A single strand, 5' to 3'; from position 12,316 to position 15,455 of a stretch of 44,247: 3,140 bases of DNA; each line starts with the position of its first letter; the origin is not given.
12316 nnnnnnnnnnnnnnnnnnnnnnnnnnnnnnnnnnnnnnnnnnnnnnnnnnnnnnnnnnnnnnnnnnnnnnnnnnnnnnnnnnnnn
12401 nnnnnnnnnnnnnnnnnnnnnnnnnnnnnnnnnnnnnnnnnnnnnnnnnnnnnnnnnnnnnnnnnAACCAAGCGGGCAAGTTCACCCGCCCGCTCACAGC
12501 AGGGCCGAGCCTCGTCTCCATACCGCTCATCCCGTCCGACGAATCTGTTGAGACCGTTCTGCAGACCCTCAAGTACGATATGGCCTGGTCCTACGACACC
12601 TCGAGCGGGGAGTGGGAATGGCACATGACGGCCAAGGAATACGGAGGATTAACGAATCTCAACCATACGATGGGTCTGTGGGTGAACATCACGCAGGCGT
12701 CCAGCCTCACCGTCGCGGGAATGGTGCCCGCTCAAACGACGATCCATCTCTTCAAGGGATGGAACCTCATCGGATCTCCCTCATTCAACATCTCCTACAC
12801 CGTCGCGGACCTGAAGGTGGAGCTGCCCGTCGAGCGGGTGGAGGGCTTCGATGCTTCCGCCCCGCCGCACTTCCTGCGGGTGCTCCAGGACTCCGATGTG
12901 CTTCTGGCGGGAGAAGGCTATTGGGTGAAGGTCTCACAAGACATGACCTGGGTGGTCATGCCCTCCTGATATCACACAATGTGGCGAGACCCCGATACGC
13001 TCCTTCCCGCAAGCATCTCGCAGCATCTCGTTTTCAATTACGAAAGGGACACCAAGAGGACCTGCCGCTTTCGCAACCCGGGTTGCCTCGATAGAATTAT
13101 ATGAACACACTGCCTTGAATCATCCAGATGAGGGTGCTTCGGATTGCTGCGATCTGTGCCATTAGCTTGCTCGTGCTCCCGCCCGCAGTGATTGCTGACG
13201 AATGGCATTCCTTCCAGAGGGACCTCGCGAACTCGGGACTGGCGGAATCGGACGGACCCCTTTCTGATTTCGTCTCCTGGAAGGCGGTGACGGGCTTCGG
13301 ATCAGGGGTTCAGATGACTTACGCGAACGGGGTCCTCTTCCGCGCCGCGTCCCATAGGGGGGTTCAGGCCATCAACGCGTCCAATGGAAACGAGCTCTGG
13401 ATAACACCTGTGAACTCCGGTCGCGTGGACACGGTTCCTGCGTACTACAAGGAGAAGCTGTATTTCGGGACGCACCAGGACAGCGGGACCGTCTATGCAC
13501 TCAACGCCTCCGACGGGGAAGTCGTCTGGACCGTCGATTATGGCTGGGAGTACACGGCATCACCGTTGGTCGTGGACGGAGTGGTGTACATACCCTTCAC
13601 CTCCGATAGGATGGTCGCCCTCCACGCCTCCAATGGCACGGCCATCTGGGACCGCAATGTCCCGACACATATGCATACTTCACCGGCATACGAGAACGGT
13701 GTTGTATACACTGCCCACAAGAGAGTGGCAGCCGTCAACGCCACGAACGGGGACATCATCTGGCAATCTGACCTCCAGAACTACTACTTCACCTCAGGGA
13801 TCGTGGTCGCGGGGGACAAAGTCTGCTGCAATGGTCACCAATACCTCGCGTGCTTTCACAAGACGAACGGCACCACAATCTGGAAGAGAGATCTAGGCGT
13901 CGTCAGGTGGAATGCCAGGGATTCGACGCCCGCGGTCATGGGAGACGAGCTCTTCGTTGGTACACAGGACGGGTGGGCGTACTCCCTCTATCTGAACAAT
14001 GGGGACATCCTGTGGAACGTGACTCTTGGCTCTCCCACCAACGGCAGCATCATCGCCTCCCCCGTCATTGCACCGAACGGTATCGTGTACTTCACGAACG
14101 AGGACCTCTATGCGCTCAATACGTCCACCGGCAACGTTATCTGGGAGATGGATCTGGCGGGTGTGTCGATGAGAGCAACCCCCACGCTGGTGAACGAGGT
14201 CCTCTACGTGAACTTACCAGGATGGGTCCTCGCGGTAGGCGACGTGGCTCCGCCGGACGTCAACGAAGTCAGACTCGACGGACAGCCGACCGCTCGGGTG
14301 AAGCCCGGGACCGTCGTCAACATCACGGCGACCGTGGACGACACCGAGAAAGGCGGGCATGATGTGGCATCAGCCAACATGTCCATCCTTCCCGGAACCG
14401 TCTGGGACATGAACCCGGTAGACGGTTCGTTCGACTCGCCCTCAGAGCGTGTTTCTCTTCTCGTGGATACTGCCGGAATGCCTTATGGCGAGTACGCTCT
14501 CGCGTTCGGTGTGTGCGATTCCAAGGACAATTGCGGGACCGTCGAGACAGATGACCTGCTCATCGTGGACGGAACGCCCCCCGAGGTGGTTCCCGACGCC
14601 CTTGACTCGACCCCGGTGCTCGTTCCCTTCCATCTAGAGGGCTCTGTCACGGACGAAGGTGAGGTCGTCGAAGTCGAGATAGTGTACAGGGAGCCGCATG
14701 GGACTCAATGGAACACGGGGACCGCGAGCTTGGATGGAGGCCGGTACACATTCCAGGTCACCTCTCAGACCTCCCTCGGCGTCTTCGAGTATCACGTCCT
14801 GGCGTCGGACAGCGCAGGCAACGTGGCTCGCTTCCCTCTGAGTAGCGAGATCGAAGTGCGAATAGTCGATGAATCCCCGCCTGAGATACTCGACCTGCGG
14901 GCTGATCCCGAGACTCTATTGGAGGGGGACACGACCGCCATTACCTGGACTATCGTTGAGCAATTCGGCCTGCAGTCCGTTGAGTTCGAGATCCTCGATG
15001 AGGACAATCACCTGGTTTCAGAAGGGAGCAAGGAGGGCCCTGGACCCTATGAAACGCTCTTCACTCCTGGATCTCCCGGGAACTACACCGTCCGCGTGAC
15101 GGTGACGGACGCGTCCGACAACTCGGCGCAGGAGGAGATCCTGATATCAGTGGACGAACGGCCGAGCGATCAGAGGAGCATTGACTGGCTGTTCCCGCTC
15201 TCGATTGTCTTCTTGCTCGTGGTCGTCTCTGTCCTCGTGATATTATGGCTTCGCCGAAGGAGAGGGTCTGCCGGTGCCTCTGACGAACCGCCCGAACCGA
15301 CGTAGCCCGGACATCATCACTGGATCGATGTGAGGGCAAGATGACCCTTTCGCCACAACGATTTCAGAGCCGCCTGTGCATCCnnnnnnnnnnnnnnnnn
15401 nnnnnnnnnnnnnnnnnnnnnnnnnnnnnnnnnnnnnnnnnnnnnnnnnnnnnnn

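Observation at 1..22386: Island of seven giant, module-shuffled secreted proteins: candidate multi-component archaeal cell-surface apparatus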

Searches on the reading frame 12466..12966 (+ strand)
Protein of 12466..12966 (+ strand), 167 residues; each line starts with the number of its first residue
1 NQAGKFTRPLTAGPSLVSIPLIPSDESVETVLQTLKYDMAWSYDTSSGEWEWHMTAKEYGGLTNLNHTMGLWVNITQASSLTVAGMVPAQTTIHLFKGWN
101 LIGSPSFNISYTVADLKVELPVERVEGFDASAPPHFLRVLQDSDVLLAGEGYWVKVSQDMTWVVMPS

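Call 64: predict_structure(alignment_id=A4)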
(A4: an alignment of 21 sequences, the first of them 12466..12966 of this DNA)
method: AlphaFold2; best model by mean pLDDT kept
length: 167 residues; sequences in the alignment: 21
mean_pLDDT: 78.5   pTM: 0.75
mean pLDDT of the five models: 78.5, 74.5, 72.7, 67.2, 44.9
residues with pLDDT >= 90: 41; 70-90: 85; 50-70: 30; < 50: 11
segments of 3 or more residues with pLDDT < 50: 56-64
pLDDT, mean of each block of 10 residues (from residue 1): 76 78 56 76 76 54 55 86 73 87 81 93 93 89 91 93 78
secondary structure, 60 per line:
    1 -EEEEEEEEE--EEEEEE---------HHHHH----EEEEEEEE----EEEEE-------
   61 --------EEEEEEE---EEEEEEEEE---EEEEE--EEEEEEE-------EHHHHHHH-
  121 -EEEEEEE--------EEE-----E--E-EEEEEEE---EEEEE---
elements in order: E2-10 E13-18 H28-32 E37-44 E49-53 E69-75 E79-87 E91-95 E98-104 H113-119 E122-128 E137-139 E150-156 E160-164

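Call 66: fold_search(model_id=the predicted structure, library=pdb)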
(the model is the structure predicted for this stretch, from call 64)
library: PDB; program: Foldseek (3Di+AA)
matches with E <= 10: 468; with E <= 0.001: 0
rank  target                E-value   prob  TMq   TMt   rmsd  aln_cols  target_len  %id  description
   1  2qjv_A                7.3e-02  0.23  0.24  0.16  17.6       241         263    9  Crystal structure of an iolb-like protein (stm4420) from salmonella typhimurium lt2 at 1.90 A resolution (released 2007-08-07)
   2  7pln_A                8.6e-02  0.09  0.15  0.11  14.9       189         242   10  Structure of the APCbeta domain of Plasmodium vivax perforin-like protein 1 (released 2022-06-29)
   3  3am2                  1.5e-01  0.09  0.15  0.10  17.7       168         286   10  Clostridium perfringens enterotoxin (released 2011-04-13)
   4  1sg3_B                1.6e-01  0.08  0.18  0.12  18.2       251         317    9  Structure of allantoicase (released 2004-03-02)
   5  9jgh_M                1.9e-01  0.08  0.18  0.14  22.0       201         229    8  cryo-EM structure of the TTP polymer at the tube's end (released 2025-07-16)
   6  3d4r_B                2.2e-01  0.07  0.17  0.17  14.8       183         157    8  CRYSTAL STRUCTURE OF a DUF2118 family protein (MMP0046) FROM METHANOCOCCUS MARIPALUDIS AT 2.20 A RESOLUTION (released 2008-07-08)
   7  8u5f_B                2.2e-01  0.04  0.12  0.08  18.9       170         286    9  Crystal Structure of Trypsinized Clostridium perfringens Enterotoxin (released 2023-09-27)
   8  3zix_A                2.3e-01  0.04  0.12  0.08  18.3       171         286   10  Clostridium perfringens Enterotoxin with the N-terminal 37 residues deleted (released 2014-01-29)
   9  3d4r_A                2.5e-01  0.08  0.17  0.18  14.2       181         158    9  CRYSTAL STRUCTURE OF a DUF2118 family protein (MMP0046) FROM METHANOCOCCUS MARIPALUDIS AT 2.20 A RESOLUTION (released 2008-07-08)
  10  7lv3_B                2.7e-01  0.10  0.21  0.08  22.9       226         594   11  Crystal structure of human protein kinase G (PKG) R-C complex in inhibited state (released 2022-08-24)
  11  8u5f_A                2.7e-01  0.06  0.14  0.10  18.2       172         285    9  Crystal Structure of Trypsinized Clostridium perfringens Enterotoxin (released 2023-09-27)
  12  2xh6_B                3.2e-01  0.04  0.15  0.10  21.1       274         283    9  Clostridium perfringens enterotoxin (released 2011-04-27)
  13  7eb0_B                3.2e-01  0.02  0.12  0.04  17.8       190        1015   10  Cryo-EM structure of SARS-CoV-2 Spike D614G variant, one RBD-up conformation 2 (released 2021-06-23)
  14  9qcm_C                3.6e-01  0.06  0.18  0.08  14.8       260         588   10  Botulinum neurotoxin type B1, 14-subunit, Large Progenitor Toxin Complex (L-PTC) (released 2025-09-10)
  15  8u5f_E                3.8e-01  0.08  0.15  0.10  18.4       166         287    8  Crystal Structure of Trypsinized Clostridium perfringens Enterotoxin (released 2023-09-27)
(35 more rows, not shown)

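Call 67: find_related_loci(query=A4, collection=metagenome_contigs, flank=10000)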
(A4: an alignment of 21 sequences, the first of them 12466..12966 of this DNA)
Query A4 (167 aa) in metagenome_contigs; peptide patterns used: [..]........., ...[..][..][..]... (x = any residue, [..] = any of these).
69 stretches matched a pattern; 46 encode a relative of the query (tblastn E <= 1e-3); 46 distinct loci.
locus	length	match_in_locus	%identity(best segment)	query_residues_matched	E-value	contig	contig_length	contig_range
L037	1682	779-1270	62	1-164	6e-70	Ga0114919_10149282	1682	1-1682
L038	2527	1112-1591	48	8-165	5e-43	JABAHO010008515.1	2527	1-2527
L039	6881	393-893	42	1-164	7e-40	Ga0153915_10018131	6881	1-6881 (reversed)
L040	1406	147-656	46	1-164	9e-40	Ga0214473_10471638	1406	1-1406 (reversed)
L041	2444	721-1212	41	1-164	3e-37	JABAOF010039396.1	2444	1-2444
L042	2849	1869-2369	43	2-167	5e-36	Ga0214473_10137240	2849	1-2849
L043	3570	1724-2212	43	2-162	2e-34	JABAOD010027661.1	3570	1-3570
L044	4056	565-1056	40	2-164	1e-33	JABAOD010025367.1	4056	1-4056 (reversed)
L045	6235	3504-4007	40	1-164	1e-33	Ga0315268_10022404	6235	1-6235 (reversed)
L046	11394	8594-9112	38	2-165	2e-32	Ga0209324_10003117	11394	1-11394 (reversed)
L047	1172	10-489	43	2-156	2e-33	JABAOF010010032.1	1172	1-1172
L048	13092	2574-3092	38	2-165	5e-32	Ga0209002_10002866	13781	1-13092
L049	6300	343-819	38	1-161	4e-31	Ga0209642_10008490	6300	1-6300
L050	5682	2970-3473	36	1-164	5e-31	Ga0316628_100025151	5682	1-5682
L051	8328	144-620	38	1-161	9e-31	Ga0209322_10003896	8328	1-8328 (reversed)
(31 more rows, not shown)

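Call 72: search_protein_families(library=pfam, alignment_id=A4, max_evalue=5)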
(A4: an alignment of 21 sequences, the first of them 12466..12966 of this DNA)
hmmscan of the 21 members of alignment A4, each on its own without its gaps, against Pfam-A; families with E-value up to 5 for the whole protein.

A. member 1, window:12466-12966:+ (167 aa): 1 family
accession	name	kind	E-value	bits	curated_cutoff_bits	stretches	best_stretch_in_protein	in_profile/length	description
PF08410.15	DUF1737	-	0.02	15.2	24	1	92-112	20-40/53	Domain of unknown function (DUF1737)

B. families by the number of members that match (of 21 scanned): 7 families
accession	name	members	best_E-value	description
PF08410.15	DUF1737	7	0.0012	Domain of unknown function (DUF1737)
PF10034.15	Dpy19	3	0.099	Q-cell neuroblast polarisation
PF21413.3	SHQ1-like_CS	1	0.003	SHQ1-like, CS domain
PF16960.11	HpuA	1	0.024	Haemoglobin-haptoglobin utilisation, porphyrin transporter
PF18640.6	LepB_N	1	0.037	LepB N-terminal domain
PF07016.16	CRAM_rpt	1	0.14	Cysteine-rich acidic integral membrane protein precursor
PF05949.17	DUF881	1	0.16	Bacterial protein of unknown function (DUF881)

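Call 73: search_solved_structures(query=A4, max_evalue=10)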
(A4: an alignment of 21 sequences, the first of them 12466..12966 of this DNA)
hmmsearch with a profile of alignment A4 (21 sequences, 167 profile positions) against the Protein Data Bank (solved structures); distinct sequences matched with E-value up to 10: 2.
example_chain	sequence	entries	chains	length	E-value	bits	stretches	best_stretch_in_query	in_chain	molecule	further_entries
9nh1_A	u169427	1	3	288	0.23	14.3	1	40-112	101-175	Major outer membrane protein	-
8tyx_B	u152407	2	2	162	1.6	11.6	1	68-99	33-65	DUB(BilC) E33A Mutant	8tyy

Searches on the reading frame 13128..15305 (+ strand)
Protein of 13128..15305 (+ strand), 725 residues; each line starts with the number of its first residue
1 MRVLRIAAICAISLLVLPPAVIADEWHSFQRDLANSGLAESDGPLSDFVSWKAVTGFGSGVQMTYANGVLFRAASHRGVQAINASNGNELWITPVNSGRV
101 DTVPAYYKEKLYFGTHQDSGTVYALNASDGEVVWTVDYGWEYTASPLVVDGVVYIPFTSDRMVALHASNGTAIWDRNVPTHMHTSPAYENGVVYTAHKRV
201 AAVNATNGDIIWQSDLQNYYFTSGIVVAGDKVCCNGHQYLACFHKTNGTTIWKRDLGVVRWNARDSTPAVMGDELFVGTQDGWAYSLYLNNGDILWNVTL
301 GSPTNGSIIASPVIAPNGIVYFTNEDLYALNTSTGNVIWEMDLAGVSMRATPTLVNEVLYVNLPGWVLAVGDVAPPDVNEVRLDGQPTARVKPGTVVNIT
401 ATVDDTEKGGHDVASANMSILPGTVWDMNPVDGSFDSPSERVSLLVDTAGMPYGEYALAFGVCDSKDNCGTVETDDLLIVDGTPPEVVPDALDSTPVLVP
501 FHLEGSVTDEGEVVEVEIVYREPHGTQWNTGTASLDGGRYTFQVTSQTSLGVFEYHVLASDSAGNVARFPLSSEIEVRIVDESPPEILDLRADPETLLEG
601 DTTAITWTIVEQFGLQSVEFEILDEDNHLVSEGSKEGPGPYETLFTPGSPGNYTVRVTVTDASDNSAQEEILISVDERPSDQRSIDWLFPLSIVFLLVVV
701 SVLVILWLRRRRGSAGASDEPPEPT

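Call 4: search_protein_families(library=pfam, proteins=[window:13128-15305:+], max_evalue=0.01)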
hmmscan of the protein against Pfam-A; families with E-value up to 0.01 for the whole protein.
window:13128-15305:+ (725 aa): 9 families
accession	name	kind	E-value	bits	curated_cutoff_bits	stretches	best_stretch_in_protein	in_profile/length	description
PF13360.13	PQQ_2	-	4.3e-34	118.6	27.6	2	197-389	2-202/233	Outer membrane protein assembly factor BamB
PF13570.13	Beta-prop_ACSF4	-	5.7e-32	111.8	133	2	73-255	24-211/329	Beta-alanine-activating enzyme, beta-propeller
PF01011.28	PQQ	-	1.5e-13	50.7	26.7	1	143-194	50-103/595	Glucose/ethanol/alcohol dehydrogenase, beta-propeller domain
PF25293.1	Beta-prop_EMC1_N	-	4.2e-08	33.6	34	1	181-342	24-194/219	EMC1 N-terminal beta-propeller domain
PF19077.6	Big_13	-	8.4e-07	29.9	27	1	508-568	35-92/102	Bacterial Ig-like domain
PF17957.7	Big_7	-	0.0002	22.4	24.1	0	593-657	10-70/70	Bacterial Ig domain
PF17936.7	Big_6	-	0.0013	19.3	27.6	0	621-669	28-76/83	Bacterial Ig domain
PF07495.19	Y_Y_Y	-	0.0026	18.1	26.6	0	626-671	18-58/65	Y_Y_Y domain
PF00801.26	PKD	-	0.0035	17.8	23.5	0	599-668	26-74/80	PKD domain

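Call 10: find_encoding_contigs(protein=window:13128-15305:+, flank=10000, max_places=6)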
Protein window:13128-15305:+ (725 aa): 3 contigs read that carry it; 2 places shown.
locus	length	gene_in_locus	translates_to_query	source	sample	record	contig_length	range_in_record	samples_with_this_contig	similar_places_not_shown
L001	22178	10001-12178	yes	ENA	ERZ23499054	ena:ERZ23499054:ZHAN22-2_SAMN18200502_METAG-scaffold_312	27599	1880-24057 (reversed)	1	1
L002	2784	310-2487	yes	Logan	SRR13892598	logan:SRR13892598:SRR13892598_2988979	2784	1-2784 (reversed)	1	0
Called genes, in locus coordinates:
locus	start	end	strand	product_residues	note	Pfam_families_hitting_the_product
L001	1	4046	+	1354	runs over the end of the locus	PF24681:Kelch_KLHDC2_KLHL20_DRC7, PF24981:Beta-prop_ATRN-LZTR1, PF13415:Beta-prop_FBX42, PF13418:Beta-prop_TYW4, PF24681:Kelch_KLHDC2_KLHL20_DRC7, PF24981:Beta-prop_ATRN-LZTR1, PF24681:Kelch_KLHDC2_KLHL20_DRC7, PF24981:Beta-prop_ATRN-LZTR1, +10 more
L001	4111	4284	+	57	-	-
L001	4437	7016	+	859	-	PF13854:Kelch_HCF (faint), PF13415:Beta-prop_FBX42, PF24681:Kelch_KLHDC2_KLHL20_DRC7, PF24981:Beta-prop_ATRN-LZTR1, PF13418:Beta-prop_TYW4, PF13415:Beta-prop_FBX42, PF24681:Kelch_KLHDC2_KLHL20_DRC7, PF24981:Beta-prop_ATRN-LZTR1, +1 more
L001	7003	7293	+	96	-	-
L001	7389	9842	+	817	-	PF13205:Big_5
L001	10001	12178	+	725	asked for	PF13360:PQQ_2, PF01011:PQQ (faint), PF13570:Beta-prop_ACSF4, PF25293:Beta-prop_EMC1_N (faint), PF07774:EMC1_C (faint), PF19077:Big_13 (faint), PF13360:PQQ_2, PF13570:Beta-prop_ACSF4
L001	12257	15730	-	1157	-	PF00496:SBP_bac_5, PF00801:PKD (weak), PF18911:PKD_4, PF22352:K319L-like_PKD (weak), PF18884:TSP3_bac (faint)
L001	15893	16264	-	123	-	PF01850:PIN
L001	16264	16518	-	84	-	-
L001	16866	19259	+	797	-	PF05048:NosD, PF13229:Beta_helix, PF00041:fn3, PF17957:Big_7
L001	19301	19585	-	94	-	-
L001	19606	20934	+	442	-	PF12773:DZR (faint), PF13240:Zn_Ribbon_1 (weak), PF13248:Zn_ribbon_3 (faint), PF13240:Zn_Ribbon_1 (weak)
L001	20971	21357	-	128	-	PF01850:PIN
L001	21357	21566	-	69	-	-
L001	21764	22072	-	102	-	PF08803:ydhR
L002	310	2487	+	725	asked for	PF13360:PQQ_2, PF01011:PQQ (faint), PF13570:Beta-prop_ACSF4, PF25293:Beta-prop_EMC1_N (faint), PF07774:EMC1_C (faint), PF19077:Big_13 (faint), PF13360:PQQ_2, PF13570:Beta-prop_ACSF4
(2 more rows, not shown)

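Call 12: search_protein_families(library=ncbifam, proteins=[window:13128-15305:+], max_evalue=0.01)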
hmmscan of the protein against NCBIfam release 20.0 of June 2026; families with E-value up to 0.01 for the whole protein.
window:13128-15305:+ (725 aa): 8 families
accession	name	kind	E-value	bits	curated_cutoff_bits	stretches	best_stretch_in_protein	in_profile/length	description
TIGR03300.1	assembly_YfgL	equivalog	1.7e-30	106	285.2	3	58-213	51-215/377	outer membrane protein assembly factor BamB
NF008351.0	PRK11138.1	equivalog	3e-27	95.1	423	3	54-217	56-234/394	outer membrane protein assembly factor BamB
TIGR03075.1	PQQ_enz_alc_DH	subfamily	3.2e-19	69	480.05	2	144-232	63-168/530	PQQ-dependent dehydrogenase, methanol/ethanol family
TIGR04528.1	acido_non_PQQ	subfamily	9.2e-14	51.1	650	1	65-136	56-128/493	acido-empty-quinoprotein group A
NF053615.1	SerThrKinAfsKStmc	equivalog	3.1e-13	49.3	1300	2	75-172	712-806/809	protein serine/threonine kinase AfsK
TIGR03074.1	PQQ_membr_DH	subfamily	6.4e-07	27.6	832.65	0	138-202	201-267/783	membrane-bound PQQ-dependent dehydrogenase, glucose/quinate/shikimate family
NF041516.1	PA2928_fam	subfamily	3e-05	23.6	70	0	70-135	62-126/376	PA2928 family protein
NF040673.1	PLuB_PQQ_rpt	exception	0.0042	16.1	250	0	289-343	274-327/395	PLuB system PQQ-binding repeat protein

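Call 28: find_related_loci(query=window:13128-15305:+, collection=metagenome_contigs, flank=10000)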
Query window:13128-15305:+ (725 aa) in metagenome_contigs; peptide patterns used: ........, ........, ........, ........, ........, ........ (x = any residue, [..] = any of these).
83 stretches matched a pattern, but none encodes a relative of the query by tblastn (E <= 1e-3).

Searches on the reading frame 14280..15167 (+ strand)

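Call 56: search_protein_families(library=pfam, proteins=[window:14280-15167:+], max_evalue=0.5)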
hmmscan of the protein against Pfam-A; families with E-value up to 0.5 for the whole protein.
window:14280-15167:+ (296 aa): 18 families
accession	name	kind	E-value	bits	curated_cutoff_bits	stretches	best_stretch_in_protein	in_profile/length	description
PF19077.6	Big_13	-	1.9e-08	35.2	27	2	124-184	35-92/102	Bacterial Ig-like domain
PF17957.7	Big_7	-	8.6e-06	26.7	24.1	1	209-273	10-70/70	Bacterial Ig domain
PF17936.7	Big_6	-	0.00015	22.4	27.6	0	237-285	28-76/83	Bacterial Ig domain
PF07495.19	Y_Y_Y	-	0.00028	21.2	26.6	1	242-287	18-58/65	Y_Y_Y domain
PF00801.26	PKD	-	0.00095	19.6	23.5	1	215-284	26-74/80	PKD domain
PF22352.2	K319L-like_PKD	-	0.001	19.5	27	1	259-291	52-84/84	K319L-like, PKD domain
PF15418.12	DUF4625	-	0.0021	18.7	27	0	266-291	105-130/131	Domain of unknown function (DUF4625)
PF18911.6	PKD_4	-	0.0078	16.7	27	1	265-284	58-77/85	PKD domain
PF00630.25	Filamin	-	0.011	17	26.9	1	244-277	51-84/93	Filamin/ABP280 repeat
PF23722.1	Beta-sand_DEX1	-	0.022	15.8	27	1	230-290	46-97/99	DEX1 beta-sandwich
PF05345.18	He_PIG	-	0.022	15.6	24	1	263-290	65-94/96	Putative Ig domain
PF20164.4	GspA_SrpA_N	-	0.023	15.5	27.4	1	267-294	87-114/117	GspA/SrpA SigLec-like domain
PF12245.14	Big_3_2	-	0.033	14.8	23.3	0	164-186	91-114/122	Bacterial Ig-like domain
PF13860.13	FlgD_ig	-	0.044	14.2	27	0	141-164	51-77/79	FlgD Ig-like domain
PF17210.9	SdrD_B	-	0.083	13.5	29.7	0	229-279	22-70/112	SdrD B-like domain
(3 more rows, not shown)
